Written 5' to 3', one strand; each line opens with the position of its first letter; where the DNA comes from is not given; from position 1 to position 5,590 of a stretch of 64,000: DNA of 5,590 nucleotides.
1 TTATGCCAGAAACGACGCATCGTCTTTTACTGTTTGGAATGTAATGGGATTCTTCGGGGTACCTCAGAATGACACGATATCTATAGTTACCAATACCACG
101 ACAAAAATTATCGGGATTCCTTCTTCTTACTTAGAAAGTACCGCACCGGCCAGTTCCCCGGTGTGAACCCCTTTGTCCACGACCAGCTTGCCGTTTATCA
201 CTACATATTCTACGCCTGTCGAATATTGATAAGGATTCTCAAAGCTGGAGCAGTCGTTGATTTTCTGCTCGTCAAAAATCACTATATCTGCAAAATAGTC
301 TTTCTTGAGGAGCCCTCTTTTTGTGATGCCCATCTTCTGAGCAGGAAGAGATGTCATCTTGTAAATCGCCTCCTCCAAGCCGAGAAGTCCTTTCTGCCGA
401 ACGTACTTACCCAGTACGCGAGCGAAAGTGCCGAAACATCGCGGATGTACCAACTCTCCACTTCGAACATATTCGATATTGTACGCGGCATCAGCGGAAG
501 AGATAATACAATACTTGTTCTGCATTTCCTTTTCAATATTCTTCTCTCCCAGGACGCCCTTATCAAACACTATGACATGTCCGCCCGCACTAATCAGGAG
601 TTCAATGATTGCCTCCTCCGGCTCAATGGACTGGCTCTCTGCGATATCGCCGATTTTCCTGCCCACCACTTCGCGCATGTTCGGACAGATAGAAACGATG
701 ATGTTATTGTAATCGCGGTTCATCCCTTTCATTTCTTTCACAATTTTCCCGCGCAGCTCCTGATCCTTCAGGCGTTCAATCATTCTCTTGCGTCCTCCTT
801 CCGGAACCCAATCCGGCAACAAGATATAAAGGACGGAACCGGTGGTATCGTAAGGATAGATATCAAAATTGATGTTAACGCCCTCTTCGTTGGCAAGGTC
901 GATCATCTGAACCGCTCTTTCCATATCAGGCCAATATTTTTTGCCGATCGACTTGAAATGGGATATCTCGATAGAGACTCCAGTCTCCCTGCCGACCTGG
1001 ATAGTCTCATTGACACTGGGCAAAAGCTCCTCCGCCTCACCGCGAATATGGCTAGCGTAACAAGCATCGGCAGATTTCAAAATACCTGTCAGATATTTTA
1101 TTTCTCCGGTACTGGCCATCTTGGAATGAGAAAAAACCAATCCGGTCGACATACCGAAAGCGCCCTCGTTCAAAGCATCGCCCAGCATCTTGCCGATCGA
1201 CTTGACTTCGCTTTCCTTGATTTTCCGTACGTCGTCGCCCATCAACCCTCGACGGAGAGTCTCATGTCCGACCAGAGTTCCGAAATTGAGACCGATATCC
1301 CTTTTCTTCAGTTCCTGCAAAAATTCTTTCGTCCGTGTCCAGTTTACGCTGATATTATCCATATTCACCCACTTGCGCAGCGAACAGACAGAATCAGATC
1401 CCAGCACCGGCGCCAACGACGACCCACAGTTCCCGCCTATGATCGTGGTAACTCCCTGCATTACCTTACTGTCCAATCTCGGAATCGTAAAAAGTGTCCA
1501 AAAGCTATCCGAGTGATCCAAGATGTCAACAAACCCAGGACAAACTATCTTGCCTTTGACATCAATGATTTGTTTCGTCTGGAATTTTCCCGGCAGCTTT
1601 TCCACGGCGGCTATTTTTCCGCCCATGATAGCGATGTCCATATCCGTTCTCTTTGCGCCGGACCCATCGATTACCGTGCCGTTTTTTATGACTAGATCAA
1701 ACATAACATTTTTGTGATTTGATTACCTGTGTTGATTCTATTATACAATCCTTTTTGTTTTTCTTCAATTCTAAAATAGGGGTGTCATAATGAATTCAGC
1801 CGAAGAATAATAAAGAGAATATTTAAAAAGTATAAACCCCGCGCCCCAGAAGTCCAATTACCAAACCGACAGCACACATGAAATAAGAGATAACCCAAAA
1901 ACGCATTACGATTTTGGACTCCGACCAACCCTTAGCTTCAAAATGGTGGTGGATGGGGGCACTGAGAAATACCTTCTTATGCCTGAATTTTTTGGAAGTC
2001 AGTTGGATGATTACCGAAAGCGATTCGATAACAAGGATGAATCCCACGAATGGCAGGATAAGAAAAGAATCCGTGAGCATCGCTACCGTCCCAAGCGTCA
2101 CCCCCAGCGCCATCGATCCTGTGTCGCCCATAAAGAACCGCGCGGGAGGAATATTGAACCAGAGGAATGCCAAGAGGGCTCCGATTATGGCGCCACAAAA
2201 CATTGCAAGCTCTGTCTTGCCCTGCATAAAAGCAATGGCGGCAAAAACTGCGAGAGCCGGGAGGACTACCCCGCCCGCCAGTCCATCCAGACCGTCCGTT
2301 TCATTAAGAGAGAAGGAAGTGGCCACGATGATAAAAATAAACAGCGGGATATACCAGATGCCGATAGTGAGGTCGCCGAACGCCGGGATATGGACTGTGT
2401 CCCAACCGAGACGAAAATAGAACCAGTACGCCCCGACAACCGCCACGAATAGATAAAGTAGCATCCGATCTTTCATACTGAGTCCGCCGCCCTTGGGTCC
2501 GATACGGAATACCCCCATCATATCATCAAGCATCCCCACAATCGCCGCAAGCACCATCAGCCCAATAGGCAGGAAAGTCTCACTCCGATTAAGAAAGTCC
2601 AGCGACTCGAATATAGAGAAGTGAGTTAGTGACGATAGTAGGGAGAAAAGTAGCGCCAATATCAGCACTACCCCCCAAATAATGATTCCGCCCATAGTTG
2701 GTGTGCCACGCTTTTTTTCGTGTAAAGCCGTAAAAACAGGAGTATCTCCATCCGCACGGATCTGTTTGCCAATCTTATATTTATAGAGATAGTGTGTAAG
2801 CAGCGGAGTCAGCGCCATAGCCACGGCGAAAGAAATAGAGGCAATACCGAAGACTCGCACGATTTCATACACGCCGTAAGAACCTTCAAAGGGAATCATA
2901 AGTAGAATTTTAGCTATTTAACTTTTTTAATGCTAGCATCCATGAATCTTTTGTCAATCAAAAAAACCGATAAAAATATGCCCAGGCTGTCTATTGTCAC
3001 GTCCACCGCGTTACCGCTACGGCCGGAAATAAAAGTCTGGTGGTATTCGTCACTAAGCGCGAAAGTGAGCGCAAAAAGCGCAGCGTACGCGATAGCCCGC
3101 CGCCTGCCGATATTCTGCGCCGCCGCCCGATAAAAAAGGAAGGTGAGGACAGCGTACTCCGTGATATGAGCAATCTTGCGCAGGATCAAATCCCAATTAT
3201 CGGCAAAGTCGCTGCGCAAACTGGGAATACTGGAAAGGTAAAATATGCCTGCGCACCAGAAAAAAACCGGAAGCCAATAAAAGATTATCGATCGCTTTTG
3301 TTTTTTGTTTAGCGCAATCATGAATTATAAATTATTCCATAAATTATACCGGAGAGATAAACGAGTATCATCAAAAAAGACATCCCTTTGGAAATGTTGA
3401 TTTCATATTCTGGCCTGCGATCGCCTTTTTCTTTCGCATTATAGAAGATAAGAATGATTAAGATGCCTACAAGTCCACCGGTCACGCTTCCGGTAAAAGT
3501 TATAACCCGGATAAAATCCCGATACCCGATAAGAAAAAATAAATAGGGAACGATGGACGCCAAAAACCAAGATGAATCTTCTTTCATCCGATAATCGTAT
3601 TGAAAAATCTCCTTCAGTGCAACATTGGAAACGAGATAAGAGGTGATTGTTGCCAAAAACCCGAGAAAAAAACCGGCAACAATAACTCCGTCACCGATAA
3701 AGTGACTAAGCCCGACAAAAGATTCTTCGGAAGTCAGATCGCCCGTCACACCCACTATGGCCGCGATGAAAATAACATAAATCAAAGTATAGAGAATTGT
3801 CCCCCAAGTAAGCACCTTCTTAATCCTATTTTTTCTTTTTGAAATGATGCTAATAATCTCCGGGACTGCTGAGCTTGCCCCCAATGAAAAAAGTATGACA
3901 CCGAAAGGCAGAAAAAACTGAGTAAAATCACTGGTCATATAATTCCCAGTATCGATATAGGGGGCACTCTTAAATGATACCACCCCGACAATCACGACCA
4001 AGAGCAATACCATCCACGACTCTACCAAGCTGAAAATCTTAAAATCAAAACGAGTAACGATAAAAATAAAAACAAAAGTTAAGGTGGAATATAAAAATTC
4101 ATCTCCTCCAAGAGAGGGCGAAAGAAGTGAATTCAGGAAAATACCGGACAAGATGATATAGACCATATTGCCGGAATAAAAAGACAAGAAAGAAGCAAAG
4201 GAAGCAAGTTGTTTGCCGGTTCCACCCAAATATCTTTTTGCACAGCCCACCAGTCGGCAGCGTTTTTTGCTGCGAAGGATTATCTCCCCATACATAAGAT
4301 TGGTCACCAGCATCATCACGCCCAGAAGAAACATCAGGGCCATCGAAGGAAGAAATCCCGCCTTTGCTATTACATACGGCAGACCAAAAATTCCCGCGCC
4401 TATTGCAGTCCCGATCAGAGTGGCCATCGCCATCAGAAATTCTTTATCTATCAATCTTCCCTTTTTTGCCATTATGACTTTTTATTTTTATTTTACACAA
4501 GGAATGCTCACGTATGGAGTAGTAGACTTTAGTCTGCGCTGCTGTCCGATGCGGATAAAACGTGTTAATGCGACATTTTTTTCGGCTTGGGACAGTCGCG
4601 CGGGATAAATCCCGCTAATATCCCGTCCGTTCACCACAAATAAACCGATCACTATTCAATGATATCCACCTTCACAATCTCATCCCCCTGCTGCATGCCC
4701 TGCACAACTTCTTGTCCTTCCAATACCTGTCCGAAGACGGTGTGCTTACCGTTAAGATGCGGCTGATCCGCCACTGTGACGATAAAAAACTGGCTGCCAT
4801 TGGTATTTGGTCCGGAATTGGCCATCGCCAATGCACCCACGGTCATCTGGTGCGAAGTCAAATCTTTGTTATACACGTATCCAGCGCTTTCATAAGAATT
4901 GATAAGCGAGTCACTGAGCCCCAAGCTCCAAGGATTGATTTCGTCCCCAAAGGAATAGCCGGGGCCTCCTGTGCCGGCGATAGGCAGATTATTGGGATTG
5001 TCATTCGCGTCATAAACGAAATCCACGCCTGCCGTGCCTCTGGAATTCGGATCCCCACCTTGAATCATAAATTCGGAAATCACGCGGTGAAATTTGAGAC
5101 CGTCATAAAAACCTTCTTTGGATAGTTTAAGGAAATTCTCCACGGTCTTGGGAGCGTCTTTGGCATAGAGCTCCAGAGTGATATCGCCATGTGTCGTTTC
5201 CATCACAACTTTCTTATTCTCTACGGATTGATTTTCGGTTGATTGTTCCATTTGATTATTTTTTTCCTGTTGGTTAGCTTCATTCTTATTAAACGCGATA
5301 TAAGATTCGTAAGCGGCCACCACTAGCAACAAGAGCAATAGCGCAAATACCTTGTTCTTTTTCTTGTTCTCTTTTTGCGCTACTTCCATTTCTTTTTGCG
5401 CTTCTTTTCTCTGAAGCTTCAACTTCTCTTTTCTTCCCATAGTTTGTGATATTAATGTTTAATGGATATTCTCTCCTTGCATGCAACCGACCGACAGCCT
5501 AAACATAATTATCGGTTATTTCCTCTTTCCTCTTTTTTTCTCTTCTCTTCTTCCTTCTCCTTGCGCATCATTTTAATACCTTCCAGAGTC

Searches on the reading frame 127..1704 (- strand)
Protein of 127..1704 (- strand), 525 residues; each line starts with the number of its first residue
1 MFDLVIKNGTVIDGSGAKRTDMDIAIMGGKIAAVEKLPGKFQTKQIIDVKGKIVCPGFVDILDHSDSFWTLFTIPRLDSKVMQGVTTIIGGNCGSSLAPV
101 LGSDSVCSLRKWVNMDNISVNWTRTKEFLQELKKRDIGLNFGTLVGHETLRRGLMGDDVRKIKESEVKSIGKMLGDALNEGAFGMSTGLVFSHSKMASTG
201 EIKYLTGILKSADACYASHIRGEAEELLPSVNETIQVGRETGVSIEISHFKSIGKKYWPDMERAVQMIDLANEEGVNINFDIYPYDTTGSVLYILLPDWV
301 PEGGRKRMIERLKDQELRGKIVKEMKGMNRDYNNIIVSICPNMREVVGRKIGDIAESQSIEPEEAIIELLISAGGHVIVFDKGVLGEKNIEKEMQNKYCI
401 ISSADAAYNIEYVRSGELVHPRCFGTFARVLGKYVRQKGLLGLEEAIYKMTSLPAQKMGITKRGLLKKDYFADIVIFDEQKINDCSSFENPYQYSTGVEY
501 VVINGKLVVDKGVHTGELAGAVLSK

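Call 22: search_protein_families(library=pfam, proteins=[window:127-1704:-], max_evalue=0.001)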
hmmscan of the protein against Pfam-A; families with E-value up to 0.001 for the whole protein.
window:127-1704:- (525 aa): 2 families
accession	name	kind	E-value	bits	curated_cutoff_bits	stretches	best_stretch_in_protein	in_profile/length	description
PF07969.17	Amidohydro_3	-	5.8e-24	85.8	29.7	2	433-509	399-472/472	Amidohydrolase family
PF01979.26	Amidohydro_1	-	4.8e-06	26.5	25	1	433-508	275-345/345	Amidohydrolase family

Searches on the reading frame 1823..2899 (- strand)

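Call 22: search_protein_families(library=pfam, proteins=[window:1823-2899:-], max_evalue=0.001)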
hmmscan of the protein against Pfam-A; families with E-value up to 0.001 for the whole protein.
window:1823-2899:- (358 aa): 2 families
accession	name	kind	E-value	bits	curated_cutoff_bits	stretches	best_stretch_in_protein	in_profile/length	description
PF00953.26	Glycos_transf_4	-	1e-31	110.5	27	1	112-275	5-158/160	Glycosyl transferase family 4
PF10555.14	MraY_sig1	-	1.8e-05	24.4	20.1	1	63-74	1-12/13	Phospho-N-acetylmuramoyl-pentapeptide-transferase signature 1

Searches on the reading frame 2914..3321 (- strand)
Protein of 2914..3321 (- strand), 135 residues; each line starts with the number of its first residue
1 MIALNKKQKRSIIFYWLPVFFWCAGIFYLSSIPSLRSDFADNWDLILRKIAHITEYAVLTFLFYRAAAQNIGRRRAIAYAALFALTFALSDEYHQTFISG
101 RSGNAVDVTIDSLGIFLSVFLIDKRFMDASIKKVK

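Call 22: search_protein_families(library=pfam, proteins=[window:2914-3321:-], max_evalue=0.001)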
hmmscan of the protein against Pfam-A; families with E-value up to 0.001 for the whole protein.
window:2914-3321:- (135 aa): 1 family
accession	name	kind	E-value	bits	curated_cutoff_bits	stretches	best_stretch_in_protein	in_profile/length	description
PF04892.17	VanZ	-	2.9e-13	51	30.1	1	37-122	52-122/126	VanZ like family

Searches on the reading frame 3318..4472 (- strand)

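Call 22: search_protein_families(library=pfam, proteins=[window:3318-4472:-], max_evalue=0.001)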
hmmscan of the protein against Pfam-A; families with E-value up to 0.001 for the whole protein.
window:3318-4472:- (384 aa): 2 families
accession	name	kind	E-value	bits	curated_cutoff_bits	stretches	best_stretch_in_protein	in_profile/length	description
PF03222.19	Trp_Tyr_perm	-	1.2e-25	90.9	22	1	11-374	4-388/393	Tryptophan/tyrosine permease family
PF01490.24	Aa_trans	-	1e-17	64.4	25.6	1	12-235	5-246/410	Transmembrane amino acid transporter protein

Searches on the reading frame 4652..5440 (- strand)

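Call 22: search_protein_families(library=pfam, proteins=[window:4652-5440:-], max_evalue=0.001)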
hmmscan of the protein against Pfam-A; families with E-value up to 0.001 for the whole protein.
window:4652-5440:- (262 aa): 1 family
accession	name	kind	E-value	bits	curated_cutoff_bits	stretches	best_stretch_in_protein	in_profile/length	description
PF00160.26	Pro_isomerase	-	2.7e-46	158.1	21.7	1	78-253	2-141/159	Cyclophilin type peptidyl-prolyl cis-trans isomerase/CLD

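Call 61: search_protein_families(library=ncbifam, proteins=[window:4652-5440:-], max_evalue=0.001)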
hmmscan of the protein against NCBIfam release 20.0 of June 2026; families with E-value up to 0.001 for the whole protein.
window:4652-5440:- (262 aa): 2 families
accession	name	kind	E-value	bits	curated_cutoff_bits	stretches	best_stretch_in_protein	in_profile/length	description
NF008151.0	PRK10903.1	equivalog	9.5e-20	70.9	308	1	74-130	27-83/190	peptidylprolyl isomerase A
NF008057.0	PRK10791.1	equivalog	1.5e-19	70.3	297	1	78-130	2-54/164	peptidylprolyl isomerase B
